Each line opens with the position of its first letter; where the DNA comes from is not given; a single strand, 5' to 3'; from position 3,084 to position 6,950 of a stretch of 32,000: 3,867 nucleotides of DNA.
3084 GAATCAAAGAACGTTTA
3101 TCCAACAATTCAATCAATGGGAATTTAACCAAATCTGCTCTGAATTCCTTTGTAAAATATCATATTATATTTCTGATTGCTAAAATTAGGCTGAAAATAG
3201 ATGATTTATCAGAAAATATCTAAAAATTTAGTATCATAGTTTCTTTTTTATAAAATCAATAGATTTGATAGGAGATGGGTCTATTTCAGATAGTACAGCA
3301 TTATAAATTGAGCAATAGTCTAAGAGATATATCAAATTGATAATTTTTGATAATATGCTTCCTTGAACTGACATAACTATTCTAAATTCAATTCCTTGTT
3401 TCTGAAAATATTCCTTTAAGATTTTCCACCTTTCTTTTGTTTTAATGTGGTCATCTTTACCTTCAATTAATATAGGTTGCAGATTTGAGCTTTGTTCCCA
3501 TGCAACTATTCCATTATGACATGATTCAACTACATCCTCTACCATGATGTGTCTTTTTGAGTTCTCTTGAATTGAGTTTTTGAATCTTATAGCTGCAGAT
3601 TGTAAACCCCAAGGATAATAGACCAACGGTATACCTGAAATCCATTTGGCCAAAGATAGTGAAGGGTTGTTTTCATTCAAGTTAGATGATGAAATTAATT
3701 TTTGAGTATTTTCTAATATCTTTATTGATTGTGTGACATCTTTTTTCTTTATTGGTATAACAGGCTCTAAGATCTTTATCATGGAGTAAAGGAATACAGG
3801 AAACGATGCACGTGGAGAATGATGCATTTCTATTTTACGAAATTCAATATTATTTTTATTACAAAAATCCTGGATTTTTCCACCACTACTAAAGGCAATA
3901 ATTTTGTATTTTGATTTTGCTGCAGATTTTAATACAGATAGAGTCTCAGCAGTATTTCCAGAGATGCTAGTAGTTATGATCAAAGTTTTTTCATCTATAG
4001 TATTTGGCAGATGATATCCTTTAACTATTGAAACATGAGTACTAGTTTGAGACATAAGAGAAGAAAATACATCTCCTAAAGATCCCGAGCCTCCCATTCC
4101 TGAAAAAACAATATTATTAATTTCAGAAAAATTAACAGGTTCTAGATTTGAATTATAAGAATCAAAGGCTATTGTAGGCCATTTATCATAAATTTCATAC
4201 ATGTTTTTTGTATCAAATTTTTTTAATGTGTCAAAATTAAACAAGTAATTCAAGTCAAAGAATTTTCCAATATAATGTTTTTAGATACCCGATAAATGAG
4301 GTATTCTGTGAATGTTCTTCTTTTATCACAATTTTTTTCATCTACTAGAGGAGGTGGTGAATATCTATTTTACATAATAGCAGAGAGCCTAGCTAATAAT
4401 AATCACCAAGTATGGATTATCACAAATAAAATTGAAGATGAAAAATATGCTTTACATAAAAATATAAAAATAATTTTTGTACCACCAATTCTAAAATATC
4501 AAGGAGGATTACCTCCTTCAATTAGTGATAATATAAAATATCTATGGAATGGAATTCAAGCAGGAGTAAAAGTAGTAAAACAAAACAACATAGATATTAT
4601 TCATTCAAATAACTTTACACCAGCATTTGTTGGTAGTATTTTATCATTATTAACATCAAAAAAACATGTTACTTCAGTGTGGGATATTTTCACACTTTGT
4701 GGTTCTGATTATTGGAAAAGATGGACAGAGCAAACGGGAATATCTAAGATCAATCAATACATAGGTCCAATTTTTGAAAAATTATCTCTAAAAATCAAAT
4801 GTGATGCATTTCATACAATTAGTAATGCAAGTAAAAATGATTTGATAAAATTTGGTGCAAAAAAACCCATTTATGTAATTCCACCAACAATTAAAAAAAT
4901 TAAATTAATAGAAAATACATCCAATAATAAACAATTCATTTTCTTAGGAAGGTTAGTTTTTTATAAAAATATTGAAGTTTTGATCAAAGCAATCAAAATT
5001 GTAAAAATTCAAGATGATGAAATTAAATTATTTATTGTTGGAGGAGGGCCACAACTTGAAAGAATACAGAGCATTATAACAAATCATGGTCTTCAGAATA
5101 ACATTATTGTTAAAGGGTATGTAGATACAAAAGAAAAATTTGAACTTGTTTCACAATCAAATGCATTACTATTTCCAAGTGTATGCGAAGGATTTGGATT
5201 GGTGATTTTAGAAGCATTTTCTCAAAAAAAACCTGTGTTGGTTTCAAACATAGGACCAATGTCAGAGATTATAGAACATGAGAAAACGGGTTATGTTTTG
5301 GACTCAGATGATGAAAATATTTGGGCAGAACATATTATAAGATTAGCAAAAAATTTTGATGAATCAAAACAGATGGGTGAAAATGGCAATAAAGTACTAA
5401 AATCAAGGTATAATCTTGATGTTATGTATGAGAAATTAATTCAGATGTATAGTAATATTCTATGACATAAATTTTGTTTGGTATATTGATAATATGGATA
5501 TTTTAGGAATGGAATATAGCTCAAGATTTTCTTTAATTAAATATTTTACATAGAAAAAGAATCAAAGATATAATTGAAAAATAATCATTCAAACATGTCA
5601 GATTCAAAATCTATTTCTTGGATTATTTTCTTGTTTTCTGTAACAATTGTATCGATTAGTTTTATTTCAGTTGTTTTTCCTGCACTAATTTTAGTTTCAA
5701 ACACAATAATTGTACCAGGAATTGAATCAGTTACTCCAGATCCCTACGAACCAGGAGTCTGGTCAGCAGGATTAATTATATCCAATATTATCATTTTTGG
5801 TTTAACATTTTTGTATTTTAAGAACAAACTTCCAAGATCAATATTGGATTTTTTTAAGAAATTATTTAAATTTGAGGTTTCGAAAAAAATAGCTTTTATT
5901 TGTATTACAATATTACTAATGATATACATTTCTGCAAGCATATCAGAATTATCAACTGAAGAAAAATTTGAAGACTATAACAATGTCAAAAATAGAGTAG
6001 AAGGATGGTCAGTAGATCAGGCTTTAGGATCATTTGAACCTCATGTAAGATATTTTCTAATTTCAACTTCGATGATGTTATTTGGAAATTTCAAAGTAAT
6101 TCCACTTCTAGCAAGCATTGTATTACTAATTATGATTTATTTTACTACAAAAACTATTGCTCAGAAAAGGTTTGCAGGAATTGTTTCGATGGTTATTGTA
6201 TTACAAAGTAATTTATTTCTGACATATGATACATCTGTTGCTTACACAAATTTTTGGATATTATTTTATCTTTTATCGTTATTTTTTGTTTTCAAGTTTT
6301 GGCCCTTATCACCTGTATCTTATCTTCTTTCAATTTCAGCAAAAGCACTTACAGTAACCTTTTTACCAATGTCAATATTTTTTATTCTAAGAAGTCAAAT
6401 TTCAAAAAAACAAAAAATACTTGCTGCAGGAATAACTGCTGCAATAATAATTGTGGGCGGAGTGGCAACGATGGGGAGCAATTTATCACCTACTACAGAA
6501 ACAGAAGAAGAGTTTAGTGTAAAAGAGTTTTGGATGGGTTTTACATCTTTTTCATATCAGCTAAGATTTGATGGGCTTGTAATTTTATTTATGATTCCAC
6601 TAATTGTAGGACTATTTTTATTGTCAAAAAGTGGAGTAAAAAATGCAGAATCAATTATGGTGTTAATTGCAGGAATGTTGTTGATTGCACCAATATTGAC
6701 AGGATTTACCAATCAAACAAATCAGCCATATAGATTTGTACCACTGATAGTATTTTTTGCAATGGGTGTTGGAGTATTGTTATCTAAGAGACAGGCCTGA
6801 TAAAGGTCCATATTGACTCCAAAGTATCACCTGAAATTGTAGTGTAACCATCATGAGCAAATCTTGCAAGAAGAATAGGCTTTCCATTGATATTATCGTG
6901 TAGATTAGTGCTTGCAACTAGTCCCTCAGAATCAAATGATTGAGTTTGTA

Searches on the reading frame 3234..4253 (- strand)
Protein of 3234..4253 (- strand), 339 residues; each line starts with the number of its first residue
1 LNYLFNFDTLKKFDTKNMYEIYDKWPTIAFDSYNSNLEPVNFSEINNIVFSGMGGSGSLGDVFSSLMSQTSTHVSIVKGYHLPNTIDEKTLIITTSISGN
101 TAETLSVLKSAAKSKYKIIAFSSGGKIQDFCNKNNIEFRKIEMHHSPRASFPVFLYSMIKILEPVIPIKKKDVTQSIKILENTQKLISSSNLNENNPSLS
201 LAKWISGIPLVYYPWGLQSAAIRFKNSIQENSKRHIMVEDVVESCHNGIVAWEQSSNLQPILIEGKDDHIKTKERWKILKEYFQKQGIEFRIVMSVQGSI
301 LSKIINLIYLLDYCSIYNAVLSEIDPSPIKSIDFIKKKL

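Call 3: search_protein_families(library=pfam, proteins=[window:3234-4253:-], max_evalue=0.01)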
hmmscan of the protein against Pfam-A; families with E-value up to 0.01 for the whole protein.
window:3234-4253:- (339 aa): 3 families
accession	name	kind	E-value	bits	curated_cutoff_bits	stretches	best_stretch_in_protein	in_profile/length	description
PF10432.14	bact-PGI_C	-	2.4e-39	135.1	24.5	1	194-339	1-151/151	Bacterial phospho-glucose isomerase C-terminal SIS domain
PF01380.27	SIS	-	1.1e-07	32.2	25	1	43-123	3-88/131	SIS domain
PF08722.17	Tn7_TnsA-like_N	-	8.3e-05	23.5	26.5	1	230-293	22-83/85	TnsA-like endonuclease N terminal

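Call 4: search_protein_families(library=ncbifam, proteins=[window:3234-4253:-], max_evalue=0.01)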
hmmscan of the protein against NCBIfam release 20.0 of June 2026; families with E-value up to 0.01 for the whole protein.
window:3234-4253:- (339 aa): 11 families
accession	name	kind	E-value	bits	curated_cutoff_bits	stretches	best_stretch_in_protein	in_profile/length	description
NF006425.0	PRK08674.1-5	equivalog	4.6e-59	200.1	471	1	6-339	7-353/358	bifunctional phosphoglucose/phosphomannose isomerase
NF006426.0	PRK08674.1-6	subfamily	8.2e-55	186.1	295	1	18-339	20-349/354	bifunctional phosphoglucose/phosphomannose isomerase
TIGR02128.1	G6PI_arch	equivalog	1.6e-54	185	213.9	1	39-339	15-307/308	bifunctional phosphoglucose/phosphomannose isomerase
NF006423.0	PRK08674.1-2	equivalog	3.8e-54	183.7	254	1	37-339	19-316/317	bifunctional phosphoglucose/phosphomannose isomerase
NF006422.0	PRK08674.1-1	subfamily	2.6e-37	128.9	317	1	18-274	1-242/302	bifunctional phosphoglucose/phosphomannose isomerase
NF006424.0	PRK08674.1-3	equivalog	4.5e-30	105.2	730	1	9-339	11-352/355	bifunctional phosphoglucose/phosphomannose isomerase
NF001484.0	PRK00331.1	subfamily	5.4e-06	25.1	381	1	35-120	276-365/601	isomerizing glutamine--fructose-6-phosphate transaminase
TIGR01135.1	glmS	equivalog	0.00028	19.5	418.05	1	38-120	284-370/607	glutamine--fructose-6-phosphate transaminase (isomerizing)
TIGR03127.2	RuMP_HxlB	equivalog_domain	0.00029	20.8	160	1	44-122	29-106/178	6-phospho-3-hexuloisomerase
NF041128.1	glucosaP_deam_GlmD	equivalog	0.0019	17.5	580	1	85-174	76-162/323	glucosamine-6-phosphate deaminase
NF041755.1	RuMP_HxlAB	equivalog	0.0025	16.8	500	1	43-123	244-323/391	bifunctional 3-hexulose-6-phosphate synthase/6-phospho-3-hexuloisomerase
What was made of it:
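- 3234..4253 (-): Bifunctional phosphoglucose/phosphomannose isomerase, same strand, upstream of wzm (hexose-phosphate supply for GDP-mannose). Pfam bact-PGI_C 2.4e-39 and NCBIfam PGI/PMI 4.6e-59 (calls 3, 4).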

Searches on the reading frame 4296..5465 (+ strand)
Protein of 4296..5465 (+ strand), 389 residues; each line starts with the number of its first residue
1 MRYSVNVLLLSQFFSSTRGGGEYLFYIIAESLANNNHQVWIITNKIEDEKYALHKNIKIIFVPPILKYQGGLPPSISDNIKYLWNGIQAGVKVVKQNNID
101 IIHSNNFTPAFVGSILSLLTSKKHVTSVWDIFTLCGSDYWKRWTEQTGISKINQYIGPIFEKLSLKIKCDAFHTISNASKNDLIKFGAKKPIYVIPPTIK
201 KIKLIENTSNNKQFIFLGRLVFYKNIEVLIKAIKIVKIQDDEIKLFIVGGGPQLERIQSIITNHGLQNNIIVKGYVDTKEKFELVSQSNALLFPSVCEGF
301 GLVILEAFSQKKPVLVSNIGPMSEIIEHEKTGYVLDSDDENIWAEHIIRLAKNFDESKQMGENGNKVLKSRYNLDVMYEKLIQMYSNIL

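Call 3: search_protein_families(library=pfam, proteins=[window:4296-5465:+], max_evalue=0.01)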
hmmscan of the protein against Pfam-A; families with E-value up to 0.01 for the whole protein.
window:4296-5465:+ (389 aa): 6 families
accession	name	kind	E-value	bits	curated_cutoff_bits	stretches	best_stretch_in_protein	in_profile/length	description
PF00534.26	Glycos_transf_1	-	7.4e-43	146.5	26.4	1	208-366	12-171/172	Glycosyl transferases group 1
PF13692.12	Glyco_trans_1_4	-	5e-31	108.3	27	1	212-353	2-142/142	Glycosyl transferases group 1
PF13439.12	Glyco_transf_4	-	3e-15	57.1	28.5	1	19-199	2-166/170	Glycosyltransferase Family 4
PF20706.3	GT4-conflict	-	1.2e-14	54.6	26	1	194-372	176-376/385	Family 4 Glycosyltransferase in conflict systems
PF13477.12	Glyco_trans_4_2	-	1.4e-07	32.2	23.4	1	27-152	15-132/139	Glycosyl transferase 4-like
PF13579.12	Glyco_trans_4_4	-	0.0055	17.5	29.7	1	26-197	8-157/158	Glycosyl transferase 4-like domain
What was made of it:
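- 4296..5465 (+): GT4-family glycosyltransferase, divergently transcribed. Glycos_transf_1 7.4e-43 and Glyco_transf_4 3e-15 (call 3).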

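Call 4: search_protein_families(library=ncbifam, proteins=[window:4296-5465:+], max_evalue=0.01)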
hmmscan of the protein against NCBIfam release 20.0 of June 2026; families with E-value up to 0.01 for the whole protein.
window:4296-5465:+ (389 aa): 39 families (the best 25 are shown)
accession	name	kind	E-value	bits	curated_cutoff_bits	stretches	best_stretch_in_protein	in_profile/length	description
TIGR03999.1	thiol_BshA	equivalog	1.4e-27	96.6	273.7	1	85-388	71-373/375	N-acetyl-alpha-D-glucosaminyl L-malate synthase BshA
TIGR03088.1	stp2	hypoth_equivalog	2e-25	89.6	409.05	1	92-389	75-374/374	TIGR03088 family PEP-CTERM/XrtA system glycosyltransferase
NF046085.1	XrtY_assoc_Gly1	equivalog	3e-24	85.6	400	1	150-388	144-384/387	XrtY-associated glycosyltransferase XYAG1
NF047880.1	glyco_SdgA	exception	8.3e-24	84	800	1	177-380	277-482/488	serine-aspartate repeat adhesin O-glycosyltransferase SdgA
NF038295.1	EPS_HpsP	equivalog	2.8e-23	82.5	550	1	205-389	201-388/388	hormogonium polysaccharide biosynthesis glycosyltransferase HpsP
TIGR02149.1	glgA_Coryne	subfamily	9.5e-21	74.4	302.4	1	95-389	79-391/391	glycogen synthase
NF041876.1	EPS_EpsE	equivalog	1.1e-19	71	400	1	211-375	214-383/389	exopolysaccharide biosynthesis GT4 family glycosyltransferase EpsE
TIGR04063.1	stp3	hypoth_equivalog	2.5e-19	69.5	442.05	1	214-388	216-395/397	TIGR04063 family PEP-CTERM/XrtA system glycosyltransferase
TIGR04157.1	glyco_rSAM_CFB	subfamily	4.8e-19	68.6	400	1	209-385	225-406/406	TIGR04157 family glycosyltransferase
NF007396.0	PRK09922.1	equivalog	2.7e-17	62.7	385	1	168-352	135-325/361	lipopolysaccharide 1,6-galactosyltransferase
NF047684.1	TeichurnBiosyTuaC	equivalog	1e-16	60.9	550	1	209-388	217-389/391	teichuronic acid biosynthesis protein TuaC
NF041010.1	glycosy_Agl16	equivalog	1.5e-16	60.3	575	1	168-386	133-349/352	glycosylation protein Agl16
NF053787.1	GlcN_PG_synth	equivalog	4.3e-16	58.7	480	1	209-388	195-359/361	N-acetylglucosaminyl phosphatidylglycerol synthase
TIGR04047.1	MSMEG_0565_glyc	hypoth_equivalog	5.9e-16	58.5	259.85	1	224-384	206-370/373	MSMEG_0565 family glycosyltransferase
TIGR03449.1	mycothiol_MshA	equivalog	7.9e-16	57.9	462.5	1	210-387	219-402/406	D-inositol-3-phosphate glycosyltransferase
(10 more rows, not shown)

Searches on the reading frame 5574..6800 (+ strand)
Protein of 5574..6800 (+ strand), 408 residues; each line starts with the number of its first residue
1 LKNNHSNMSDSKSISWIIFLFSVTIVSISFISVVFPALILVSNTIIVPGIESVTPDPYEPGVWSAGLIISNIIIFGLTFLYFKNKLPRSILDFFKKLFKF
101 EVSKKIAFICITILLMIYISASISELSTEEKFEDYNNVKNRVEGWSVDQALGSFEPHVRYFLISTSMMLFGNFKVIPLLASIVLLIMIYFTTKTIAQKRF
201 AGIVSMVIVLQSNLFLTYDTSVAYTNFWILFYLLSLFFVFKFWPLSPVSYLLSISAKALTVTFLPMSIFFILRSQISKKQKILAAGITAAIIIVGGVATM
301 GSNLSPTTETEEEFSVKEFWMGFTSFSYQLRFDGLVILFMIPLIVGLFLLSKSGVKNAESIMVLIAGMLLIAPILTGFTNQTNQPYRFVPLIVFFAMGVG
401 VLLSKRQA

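Call 3: search_protein_families(library=pfam, proteins=[window:5574-6800:+], max_evalue=0.01)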
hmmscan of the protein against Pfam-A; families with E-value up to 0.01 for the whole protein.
window:5574-6800:+ (408 aa): 0 families

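Call 40: search_protein_families(library=pfam, proteins=[window:5574-6800:+], max_evalue=10)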
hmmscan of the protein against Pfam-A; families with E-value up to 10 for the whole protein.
window:5574-6800:+ (408 aa): 2 families
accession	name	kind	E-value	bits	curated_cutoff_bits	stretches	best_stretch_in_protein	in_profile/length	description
PF13373.11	Dsc3_C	-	0.23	12.1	25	1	334-370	101-137/145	DSC E3 ubiquitin ligase complex subunit 3, C-terminal domain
PF11992.13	TgpA_N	-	2.6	7.4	30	2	175-350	20-180/333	TgpA N-terminal domain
